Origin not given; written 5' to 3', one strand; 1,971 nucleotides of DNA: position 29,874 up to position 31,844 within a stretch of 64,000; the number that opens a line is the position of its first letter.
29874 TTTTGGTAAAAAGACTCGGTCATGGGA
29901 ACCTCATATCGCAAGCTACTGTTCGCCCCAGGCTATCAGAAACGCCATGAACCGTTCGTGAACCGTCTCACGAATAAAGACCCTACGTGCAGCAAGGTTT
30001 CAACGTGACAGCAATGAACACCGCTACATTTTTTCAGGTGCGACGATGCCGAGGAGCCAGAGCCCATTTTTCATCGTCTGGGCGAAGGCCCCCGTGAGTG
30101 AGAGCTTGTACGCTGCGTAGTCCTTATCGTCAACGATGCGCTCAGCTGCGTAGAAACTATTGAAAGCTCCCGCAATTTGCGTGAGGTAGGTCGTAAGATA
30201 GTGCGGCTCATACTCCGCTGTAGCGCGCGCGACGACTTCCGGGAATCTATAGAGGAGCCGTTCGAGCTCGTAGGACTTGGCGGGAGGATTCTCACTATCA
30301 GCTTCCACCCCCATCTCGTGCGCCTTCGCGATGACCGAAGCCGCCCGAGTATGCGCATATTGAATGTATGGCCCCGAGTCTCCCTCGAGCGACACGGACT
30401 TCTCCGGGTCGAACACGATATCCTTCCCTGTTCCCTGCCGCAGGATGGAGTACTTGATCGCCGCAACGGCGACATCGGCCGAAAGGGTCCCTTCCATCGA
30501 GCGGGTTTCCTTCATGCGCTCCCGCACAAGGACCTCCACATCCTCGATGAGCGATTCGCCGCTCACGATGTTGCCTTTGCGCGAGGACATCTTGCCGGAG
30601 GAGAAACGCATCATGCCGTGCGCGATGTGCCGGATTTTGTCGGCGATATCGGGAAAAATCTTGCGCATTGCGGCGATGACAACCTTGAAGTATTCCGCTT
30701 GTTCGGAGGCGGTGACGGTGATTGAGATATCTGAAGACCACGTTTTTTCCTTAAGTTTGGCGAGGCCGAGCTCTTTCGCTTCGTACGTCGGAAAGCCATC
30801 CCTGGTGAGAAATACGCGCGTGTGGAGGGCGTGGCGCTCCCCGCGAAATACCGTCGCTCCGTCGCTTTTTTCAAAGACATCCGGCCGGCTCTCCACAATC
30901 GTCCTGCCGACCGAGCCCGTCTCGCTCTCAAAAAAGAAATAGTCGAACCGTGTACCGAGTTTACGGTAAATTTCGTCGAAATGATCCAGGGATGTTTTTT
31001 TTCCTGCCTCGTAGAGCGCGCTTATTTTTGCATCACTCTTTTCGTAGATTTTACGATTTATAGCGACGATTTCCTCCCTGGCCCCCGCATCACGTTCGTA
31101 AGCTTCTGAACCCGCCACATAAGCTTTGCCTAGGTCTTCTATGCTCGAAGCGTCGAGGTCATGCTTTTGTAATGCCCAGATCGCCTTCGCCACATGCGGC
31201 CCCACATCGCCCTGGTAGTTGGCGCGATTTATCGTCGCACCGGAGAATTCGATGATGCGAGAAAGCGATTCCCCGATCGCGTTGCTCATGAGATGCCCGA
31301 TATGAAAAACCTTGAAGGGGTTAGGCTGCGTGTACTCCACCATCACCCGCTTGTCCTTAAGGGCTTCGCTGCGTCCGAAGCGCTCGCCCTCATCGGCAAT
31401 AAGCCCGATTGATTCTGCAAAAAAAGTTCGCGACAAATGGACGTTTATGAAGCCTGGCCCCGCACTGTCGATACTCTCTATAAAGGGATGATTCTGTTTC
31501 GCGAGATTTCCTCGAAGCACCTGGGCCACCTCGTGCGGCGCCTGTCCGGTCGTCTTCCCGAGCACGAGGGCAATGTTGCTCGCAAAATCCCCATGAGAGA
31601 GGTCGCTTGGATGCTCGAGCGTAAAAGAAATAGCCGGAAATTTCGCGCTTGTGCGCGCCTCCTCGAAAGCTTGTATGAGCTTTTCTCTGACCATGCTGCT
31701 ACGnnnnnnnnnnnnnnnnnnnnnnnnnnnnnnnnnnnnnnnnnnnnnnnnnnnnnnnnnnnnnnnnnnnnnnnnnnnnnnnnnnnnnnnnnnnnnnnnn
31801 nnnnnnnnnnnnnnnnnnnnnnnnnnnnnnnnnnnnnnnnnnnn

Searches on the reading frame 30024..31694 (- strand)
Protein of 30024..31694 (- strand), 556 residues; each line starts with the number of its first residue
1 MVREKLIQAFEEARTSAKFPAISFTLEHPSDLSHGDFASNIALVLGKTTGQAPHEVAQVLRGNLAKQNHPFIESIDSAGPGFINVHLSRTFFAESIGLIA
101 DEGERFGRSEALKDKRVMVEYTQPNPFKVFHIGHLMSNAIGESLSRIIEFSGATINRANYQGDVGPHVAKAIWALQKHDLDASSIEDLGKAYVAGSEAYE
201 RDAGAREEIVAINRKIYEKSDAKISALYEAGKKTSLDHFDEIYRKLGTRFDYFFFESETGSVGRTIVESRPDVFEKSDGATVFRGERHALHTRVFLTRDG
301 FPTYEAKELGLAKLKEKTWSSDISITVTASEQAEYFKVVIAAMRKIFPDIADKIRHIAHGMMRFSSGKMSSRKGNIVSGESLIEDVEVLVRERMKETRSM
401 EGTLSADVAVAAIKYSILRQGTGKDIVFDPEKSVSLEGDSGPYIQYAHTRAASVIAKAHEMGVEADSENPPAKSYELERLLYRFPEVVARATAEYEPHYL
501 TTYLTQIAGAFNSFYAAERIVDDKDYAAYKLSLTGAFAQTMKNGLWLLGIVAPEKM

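Call 101: search_protein_families(library=pfam, proteins=[window:30024-31694:-], max_evalue=0.00001)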
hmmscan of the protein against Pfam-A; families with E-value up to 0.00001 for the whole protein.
window:30024-31694:- (556 aa): 3 families
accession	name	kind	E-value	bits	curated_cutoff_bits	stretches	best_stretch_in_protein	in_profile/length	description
PF00750.26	tRNA-synt_1d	-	4.8e-30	105.1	23.3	1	109-429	14-348/349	tRNA synthetases class I (R), catalytic domain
PF05746.21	DALR_1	-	9.2e-28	97.1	22.3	1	444-556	1-117/117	DALR anticodon binding domain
PF03485.21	Arg_tRNA_synt_N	-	8.7e-16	58.8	21.5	1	4-87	5-85/85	Arginyl tRNA synthetase N terminal domain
